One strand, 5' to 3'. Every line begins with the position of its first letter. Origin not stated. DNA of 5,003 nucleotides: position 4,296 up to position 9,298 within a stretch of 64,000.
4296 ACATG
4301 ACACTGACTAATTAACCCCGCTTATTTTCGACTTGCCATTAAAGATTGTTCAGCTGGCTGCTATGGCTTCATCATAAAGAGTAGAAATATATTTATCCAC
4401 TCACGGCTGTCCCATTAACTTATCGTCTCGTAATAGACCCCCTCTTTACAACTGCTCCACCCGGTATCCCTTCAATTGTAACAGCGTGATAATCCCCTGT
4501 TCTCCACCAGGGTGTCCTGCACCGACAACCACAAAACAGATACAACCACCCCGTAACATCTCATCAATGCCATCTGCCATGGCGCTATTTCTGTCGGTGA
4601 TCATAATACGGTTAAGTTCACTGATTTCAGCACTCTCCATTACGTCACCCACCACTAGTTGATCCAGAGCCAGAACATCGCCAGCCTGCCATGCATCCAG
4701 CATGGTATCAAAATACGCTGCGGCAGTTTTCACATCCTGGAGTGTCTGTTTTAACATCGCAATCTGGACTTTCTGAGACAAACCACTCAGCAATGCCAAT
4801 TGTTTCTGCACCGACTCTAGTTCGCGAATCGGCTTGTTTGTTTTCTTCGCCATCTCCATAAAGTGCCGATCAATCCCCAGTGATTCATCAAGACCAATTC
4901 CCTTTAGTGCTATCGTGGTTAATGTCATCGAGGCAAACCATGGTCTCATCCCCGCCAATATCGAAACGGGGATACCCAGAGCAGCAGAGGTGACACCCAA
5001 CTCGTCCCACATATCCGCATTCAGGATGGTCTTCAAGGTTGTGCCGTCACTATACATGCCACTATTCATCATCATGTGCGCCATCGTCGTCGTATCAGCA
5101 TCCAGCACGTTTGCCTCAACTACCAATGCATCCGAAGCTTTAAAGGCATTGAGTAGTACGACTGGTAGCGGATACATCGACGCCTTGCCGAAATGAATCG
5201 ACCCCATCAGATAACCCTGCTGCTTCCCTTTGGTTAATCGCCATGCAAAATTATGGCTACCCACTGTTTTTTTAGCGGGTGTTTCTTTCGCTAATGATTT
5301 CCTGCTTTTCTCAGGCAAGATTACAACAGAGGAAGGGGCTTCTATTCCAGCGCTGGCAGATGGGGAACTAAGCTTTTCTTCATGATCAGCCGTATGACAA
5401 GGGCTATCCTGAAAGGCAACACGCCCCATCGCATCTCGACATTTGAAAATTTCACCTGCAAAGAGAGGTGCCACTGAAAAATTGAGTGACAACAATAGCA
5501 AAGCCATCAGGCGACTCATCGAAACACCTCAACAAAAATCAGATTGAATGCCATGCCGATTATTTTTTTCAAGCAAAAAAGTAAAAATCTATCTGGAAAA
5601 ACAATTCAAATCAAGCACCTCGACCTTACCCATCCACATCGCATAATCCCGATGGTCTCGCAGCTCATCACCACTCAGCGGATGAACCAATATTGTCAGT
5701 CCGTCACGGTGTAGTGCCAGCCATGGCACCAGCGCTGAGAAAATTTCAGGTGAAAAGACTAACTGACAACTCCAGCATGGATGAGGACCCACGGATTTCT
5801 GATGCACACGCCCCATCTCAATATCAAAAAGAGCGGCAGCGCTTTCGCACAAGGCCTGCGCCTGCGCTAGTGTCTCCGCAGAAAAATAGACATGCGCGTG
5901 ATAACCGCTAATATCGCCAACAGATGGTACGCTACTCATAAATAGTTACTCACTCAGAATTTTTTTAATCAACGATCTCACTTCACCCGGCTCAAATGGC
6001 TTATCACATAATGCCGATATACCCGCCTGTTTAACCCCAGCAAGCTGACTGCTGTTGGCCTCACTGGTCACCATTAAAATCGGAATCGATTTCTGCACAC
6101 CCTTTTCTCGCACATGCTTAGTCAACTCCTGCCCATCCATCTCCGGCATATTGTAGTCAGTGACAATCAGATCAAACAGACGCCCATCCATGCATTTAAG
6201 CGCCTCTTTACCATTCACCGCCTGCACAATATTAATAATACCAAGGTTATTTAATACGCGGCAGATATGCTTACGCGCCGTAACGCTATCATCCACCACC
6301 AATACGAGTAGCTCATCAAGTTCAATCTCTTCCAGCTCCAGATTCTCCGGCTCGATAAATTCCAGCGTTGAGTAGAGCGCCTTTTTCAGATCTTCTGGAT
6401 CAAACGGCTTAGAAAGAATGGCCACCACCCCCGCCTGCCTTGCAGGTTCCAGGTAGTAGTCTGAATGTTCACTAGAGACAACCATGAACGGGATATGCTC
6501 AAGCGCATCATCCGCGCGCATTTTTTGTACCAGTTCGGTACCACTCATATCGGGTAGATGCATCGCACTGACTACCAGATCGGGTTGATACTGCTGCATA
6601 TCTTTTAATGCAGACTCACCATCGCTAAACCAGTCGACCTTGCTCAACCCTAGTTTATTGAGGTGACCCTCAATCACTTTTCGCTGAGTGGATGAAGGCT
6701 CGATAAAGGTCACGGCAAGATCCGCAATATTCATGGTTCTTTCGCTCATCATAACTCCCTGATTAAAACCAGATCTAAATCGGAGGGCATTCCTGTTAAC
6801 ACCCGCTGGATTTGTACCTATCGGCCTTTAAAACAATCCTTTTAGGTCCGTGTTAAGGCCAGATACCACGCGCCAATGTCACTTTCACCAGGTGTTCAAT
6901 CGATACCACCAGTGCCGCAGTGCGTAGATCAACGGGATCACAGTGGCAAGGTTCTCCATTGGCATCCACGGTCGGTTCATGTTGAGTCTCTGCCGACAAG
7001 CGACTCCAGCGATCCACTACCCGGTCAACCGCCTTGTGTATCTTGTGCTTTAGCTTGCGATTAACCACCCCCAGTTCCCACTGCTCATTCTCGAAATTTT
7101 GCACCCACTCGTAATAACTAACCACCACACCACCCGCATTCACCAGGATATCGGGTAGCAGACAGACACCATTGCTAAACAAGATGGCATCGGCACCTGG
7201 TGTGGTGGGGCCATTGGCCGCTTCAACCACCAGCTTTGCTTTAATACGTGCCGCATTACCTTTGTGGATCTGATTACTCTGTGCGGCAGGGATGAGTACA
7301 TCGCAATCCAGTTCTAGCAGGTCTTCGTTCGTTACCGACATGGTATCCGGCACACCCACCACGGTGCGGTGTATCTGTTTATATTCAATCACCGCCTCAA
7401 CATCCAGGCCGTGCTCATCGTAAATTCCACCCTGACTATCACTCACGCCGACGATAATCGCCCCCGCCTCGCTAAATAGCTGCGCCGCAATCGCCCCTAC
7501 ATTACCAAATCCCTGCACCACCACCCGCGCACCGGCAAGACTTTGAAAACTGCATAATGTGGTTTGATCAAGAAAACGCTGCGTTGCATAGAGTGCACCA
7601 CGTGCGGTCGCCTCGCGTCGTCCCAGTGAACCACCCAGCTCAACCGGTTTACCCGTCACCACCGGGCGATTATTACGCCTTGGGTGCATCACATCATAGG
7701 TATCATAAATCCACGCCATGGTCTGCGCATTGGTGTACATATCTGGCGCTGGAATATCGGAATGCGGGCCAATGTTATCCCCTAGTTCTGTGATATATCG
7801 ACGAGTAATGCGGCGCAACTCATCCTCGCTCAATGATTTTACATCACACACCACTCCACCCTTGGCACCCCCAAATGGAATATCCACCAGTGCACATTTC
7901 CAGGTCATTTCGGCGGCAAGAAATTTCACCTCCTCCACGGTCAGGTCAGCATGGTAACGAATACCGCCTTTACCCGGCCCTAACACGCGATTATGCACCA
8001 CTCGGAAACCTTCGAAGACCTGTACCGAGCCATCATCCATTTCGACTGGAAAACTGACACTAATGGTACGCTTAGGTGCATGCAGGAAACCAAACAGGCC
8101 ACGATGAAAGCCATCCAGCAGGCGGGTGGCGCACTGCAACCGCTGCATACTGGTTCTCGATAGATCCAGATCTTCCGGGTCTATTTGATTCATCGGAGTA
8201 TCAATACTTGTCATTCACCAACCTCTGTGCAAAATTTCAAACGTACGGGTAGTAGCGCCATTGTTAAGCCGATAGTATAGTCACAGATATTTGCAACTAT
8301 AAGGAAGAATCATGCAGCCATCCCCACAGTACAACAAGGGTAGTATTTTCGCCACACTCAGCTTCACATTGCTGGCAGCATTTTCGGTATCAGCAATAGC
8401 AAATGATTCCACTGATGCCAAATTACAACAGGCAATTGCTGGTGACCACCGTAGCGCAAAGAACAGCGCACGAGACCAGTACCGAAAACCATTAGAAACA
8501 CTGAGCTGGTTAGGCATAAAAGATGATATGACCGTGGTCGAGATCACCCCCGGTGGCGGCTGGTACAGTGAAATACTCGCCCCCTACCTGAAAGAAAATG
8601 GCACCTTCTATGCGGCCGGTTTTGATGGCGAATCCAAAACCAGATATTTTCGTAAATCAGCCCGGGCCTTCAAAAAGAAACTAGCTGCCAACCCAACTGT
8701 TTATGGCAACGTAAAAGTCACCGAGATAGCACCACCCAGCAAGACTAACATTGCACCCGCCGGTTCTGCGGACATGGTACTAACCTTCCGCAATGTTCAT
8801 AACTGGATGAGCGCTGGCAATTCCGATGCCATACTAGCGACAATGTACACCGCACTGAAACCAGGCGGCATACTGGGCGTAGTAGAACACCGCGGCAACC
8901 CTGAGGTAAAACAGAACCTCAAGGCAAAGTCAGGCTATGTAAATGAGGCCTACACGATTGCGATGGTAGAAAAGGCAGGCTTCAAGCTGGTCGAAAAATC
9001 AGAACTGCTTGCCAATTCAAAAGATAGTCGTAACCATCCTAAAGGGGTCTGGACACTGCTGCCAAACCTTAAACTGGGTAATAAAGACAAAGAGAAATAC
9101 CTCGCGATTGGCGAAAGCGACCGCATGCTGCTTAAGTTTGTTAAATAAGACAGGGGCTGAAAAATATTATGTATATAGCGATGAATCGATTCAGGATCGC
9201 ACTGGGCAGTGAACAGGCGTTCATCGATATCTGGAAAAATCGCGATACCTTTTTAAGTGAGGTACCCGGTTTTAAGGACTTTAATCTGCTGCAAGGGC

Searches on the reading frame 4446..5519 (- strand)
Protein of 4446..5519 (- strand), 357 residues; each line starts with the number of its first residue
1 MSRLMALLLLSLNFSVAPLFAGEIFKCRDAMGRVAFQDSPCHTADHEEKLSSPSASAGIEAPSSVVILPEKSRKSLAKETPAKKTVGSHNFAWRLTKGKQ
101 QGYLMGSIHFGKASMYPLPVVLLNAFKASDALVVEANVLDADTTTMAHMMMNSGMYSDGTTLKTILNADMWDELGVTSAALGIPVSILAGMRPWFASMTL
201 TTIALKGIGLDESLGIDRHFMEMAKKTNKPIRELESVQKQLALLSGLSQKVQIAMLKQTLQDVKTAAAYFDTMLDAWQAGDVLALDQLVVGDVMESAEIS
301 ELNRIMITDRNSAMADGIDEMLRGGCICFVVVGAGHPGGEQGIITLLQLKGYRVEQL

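Call 54: search_protein_families(library=pfam, proteins=[window:4446-5519:-], max_evalue=0.00001)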
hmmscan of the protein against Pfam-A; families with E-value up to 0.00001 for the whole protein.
window:4446-5519:- (357 aa): 2 families
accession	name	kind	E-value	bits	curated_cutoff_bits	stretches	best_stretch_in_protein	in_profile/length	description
PF01963.22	TraB_PrgY_gumN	-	7.4e-71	239.5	26.8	1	92-356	2-263/263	TraB/PrgY/gumN family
PF13511.11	DUF4124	-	1.3e-06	28.9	22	1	17-57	7-47/56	Domain of unknown function (DUF4124)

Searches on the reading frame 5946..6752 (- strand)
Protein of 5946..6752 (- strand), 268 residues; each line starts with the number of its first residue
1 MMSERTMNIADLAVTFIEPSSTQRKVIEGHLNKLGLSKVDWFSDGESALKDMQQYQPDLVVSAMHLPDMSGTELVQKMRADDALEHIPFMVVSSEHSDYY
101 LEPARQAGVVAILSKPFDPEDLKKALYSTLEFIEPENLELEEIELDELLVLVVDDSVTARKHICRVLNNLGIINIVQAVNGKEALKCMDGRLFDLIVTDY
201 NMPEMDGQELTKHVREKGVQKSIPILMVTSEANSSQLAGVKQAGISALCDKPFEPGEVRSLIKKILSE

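Call 54: search_protein_families(library=pfam, proteins=[window:5946-6752:-], max_evalue=0.00001)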
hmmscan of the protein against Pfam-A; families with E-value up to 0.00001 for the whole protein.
window:5946-6752:- (268 aa): 1 family
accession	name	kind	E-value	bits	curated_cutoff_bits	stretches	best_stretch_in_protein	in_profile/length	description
PF00072.30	Response_reg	-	4e-45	153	30.2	2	150-262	1-110/111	Response regulator receiver domain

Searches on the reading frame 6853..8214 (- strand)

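Call 54: search_protein_families(library=pfam, proteins=[window:6853-8214:-], max_evalue=0.00001)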
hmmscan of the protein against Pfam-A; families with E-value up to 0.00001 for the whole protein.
window:6853-8214:- (453 aa): 2 families
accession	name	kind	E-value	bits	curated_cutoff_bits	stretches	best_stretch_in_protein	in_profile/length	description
PF00208.27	ELFV_dehydrog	-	2.3e-69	234.2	23.4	1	194-449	1-240/241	Glutamate/Leucine/Phenylalanine/Valine dehydrogenase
PF02812.23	ELFV_dehydrog_N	-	1.7e-56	189.9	25.3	1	47-174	1-128/129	Glu/Leu/Phe/Val dehydrogenase, dimerisation domain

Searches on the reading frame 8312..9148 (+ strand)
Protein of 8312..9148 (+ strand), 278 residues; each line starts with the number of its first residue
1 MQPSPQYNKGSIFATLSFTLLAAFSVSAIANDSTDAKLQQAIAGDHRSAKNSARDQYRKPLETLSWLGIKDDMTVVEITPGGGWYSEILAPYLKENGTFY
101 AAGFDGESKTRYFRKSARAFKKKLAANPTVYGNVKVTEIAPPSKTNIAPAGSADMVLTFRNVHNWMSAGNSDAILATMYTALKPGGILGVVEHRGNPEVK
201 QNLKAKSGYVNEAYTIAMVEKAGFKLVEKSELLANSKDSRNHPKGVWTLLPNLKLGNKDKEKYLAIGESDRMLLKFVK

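Call 54: search_protein_families(library=pfam, proteins=[window:8312-9148:+], max_evalue=0.00001)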
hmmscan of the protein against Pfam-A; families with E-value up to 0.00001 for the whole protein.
window:8312-9148:+ (278 aa): 0 families

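Call 81: search_protein_families(library=pfam, proteins=[window:8312-9148:+], max_evalue=0.001)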
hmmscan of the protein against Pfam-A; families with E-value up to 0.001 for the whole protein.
window:8312-9148:+ (278 aa): 1 family
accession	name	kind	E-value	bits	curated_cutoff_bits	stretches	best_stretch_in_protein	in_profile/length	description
PF13489.12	Methyltransf_23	-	0.00052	20.2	27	0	57-201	9-127/164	Methyltransferase domain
